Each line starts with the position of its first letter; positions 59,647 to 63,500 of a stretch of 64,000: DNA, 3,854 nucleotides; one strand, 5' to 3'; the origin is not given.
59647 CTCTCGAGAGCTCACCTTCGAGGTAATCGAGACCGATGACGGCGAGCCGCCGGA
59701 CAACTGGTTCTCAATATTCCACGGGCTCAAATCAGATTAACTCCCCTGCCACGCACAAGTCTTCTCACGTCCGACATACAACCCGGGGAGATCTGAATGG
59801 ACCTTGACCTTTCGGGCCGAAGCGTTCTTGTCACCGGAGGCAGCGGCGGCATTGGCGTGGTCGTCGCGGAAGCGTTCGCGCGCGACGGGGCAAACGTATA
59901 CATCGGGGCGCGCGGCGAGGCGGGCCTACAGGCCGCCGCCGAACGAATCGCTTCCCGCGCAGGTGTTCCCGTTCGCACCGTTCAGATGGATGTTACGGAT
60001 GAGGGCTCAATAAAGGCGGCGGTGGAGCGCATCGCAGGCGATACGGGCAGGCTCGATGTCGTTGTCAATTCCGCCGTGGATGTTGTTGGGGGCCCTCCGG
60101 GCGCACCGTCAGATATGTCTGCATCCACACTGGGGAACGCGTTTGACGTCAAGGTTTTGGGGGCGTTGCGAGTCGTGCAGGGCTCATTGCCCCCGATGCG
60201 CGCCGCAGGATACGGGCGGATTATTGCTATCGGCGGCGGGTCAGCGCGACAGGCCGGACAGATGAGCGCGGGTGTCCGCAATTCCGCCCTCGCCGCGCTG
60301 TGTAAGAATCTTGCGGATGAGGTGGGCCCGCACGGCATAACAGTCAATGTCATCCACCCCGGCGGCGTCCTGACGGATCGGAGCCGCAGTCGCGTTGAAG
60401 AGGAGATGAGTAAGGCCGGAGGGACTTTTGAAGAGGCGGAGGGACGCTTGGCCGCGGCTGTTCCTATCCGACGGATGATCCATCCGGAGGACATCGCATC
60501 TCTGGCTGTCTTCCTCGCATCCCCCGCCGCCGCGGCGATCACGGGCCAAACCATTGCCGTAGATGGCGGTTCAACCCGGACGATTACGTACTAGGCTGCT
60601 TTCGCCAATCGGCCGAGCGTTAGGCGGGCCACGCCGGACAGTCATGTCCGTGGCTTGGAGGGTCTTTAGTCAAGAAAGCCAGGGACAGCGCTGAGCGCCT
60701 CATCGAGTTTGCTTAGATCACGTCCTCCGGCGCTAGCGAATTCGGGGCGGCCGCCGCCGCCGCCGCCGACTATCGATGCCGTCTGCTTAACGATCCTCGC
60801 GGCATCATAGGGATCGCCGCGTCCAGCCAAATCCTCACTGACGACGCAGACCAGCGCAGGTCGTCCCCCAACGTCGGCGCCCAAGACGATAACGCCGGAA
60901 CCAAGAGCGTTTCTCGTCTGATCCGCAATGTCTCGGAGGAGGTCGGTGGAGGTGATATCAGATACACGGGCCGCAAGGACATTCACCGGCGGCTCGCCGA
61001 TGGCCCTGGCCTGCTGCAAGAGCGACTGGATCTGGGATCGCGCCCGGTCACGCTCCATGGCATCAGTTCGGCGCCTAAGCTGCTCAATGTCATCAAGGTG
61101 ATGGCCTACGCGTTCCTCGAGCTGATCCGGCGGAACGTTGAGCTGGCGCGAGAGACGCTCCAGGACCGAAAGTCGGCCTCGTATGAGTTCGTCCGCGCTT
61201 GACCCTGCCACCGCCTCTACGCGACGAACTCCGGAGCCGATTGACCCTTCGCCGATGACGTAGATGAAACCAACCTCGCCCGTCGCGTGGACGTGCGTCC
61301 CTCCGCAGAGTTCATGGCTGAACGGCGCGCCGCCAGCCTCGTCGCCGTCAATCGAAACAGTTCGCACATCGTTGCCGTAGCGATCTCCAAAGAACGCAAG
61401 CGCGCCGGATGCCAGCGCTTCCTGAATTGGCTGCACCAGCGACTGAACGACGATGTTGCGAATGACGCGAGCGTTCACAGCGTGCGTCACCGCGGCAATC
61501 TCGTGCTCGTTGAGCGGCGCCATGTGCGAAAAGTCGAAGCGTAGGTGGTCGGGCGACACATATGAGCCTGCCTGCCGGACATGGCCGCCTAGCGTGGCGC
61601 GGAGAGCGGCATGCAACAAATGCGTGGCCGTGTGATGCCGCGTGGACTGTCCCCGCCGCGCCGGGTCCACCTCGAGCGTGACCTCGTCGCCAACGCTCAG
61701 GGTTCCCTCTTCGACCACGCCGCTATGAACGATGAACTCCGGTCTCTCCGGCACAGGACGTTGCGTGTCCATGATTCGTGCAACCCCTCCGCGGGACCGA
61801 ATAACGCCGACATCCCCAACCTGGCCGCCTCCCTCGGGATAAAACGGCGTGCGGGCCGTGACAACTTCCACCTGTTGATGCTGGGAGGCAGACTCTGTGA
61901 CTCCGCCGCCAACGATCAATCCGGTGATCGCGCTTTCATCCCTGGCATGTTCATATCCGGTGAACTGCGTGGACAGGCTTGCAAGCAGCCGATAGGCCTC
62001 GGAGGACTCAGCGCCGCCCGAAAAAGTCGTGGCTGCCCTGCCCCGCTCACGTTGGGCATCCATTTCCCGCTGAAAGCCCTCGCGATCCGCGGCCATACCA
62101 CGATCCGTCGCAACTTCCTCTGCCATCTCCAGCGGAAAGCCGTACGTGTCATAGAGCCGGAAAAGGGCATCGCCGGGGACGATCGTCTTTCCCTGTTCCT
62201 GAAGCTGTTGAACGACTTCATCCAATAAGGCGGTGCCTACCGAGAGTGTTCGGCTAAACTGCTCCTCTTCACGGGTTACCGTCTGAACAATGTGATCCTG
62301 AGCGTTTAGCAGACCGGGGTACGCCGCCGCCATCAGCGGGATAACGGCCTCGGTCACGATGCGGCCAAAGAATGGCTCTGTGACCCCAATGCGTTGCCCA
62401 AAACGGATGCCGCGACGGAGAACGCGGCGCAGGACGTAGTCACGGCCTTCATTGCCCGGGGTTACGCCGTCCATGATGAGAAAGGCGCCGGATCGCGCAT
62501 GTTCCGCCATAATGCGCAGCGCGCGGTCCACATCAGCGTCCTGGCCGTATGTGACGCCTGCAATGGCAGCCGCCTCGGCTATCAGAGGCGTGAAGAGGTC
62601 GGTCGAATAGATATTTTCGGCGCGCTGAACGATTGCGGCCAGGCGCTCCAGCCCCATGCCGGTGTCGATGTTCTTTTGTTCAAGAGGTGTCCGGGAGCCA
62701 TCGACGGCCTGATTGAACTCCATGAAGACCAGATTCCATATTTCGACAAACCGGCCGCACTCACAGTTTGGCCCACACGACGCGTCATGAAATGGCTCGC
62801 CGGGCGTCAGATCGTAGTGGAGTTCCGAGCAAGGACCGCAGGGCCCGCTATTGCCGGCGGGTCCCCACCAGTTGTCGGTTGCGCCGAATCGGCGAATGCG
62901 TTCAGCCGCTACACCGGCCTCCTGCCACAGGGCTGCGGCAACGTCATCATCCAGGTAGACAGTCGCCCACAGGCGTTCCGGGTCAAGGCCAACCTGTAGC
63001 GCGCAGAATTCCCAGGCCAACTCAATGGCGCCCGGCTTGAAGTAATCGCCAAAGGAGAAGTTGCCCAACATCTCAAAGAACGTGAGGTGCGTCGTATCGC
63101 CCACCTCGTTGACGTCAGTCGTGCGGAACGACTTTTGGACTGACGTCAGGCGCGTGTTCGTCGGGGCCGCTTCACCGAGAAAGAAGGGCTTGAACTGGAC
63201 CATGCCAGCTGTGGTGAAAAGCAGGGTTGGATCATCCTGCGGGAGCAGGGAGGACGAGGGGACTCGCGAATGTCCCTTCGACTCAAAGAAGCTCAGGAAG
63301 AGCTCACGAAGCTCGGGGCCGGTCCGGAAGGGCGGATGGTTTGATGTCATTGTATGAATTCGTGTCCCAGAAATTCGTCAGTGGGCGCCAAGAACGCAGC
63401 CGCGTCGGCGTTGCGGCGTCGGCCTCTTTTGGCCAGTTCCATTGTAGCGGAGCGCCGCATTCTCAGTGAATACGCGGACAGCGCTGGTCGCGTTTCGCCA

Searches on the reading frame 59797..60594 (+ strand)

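Call 38: search_protein_families(library=pfam, proteins=[window:59797-60594:+], max_evalue=0.00001)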
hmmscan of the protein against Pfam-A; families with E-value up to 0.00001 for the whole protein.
window:59797-60594:+ (265 aa): 5 families
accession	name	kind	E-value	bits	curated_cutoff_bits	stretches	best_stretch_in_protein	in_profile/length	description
PF13561.12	adh_short_C2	-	4.1e-45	154.6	27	1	17-260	6-236/236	Enoyl-(Acyl carrier protein) reductase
PF00106.31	adh_short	-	2e-34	119.2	26.6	1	9-202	2-193/195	short chain dehydrogenase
PF08659.16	KR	-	7.4e-12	46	22.6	1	10-173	3-164/180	KR domain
PF23441.1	SDR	-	2.3e-07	30.9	27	1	6-258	6-254/258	SDR-like rossmann domain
PF01370.27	Epimerase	-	9.1e-06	25.7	20.9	0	10-94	1-73/240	NAD dependent epimerase/dehydratase family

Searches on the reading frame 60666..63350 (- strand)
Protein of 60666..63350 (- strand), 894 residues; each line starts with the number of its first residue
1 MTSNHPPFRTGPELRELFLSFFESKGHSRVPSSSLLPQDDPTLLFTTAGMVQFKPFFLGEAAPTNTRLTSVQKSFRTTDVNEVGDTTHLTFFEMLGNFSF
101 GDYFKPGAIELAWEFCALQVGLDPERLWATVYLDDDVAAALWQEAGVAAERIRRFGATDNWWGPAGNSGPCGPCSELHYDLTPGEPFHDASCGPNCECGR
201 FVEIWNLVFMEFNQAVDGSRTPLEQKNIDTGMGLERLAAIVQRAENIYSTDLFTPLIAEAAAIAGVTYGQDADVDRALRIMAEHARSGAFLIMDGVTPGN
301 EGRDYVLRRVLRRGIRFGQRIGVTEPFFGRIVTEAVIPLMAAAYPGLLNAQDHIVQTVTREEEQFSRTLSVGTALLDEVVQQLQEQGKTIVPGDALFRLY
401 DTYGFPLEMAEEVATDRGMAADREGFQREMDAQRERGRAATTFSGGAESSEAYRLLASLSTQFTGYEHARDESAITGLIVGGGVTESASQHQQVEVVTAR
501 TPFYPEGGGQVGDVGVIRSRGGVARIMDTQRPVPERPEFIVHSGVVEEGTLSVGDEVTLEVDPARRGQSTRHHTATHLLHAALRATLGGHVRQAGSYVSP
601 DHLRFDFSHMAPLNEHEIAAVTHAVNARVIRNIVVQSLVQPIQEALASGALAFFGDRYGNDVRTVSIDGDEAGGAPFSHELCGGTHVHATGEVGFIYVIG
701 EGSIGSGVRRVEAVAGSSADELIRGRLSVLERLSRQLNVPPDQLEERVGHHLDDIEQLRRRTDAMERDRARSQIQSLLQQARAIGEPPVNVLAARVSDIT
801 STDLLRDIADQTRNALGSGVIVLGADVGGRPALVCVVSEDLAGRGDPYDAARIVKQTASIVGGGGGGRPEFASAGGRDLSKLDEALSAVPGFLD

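Call 38: search_protein_families(library=pfam, proteins=[window:60666-63350:-], max_evalue=0.00001)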
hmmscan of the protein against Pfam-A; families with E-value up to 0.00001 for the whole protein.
window:60666-63350:- (894 aa): 3 families
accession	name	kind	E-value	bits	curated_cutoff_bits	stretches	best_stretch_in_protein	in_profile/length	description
PF01411.24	tRNA-synt_2c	-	7.9e-177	589.6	30.3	1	13-564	1-551/552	tRNA synthetases class II (A)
PF02272.25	DHHA1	-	3.3e-13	50.4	25.9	1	790-889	3-96/102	DHHA1 domain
PF07973.19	tRNA_SAD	-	7.1e-12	45.6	24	1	662-712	1-44/44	Threonyl and Alanyl tRNA synthetase second additional domain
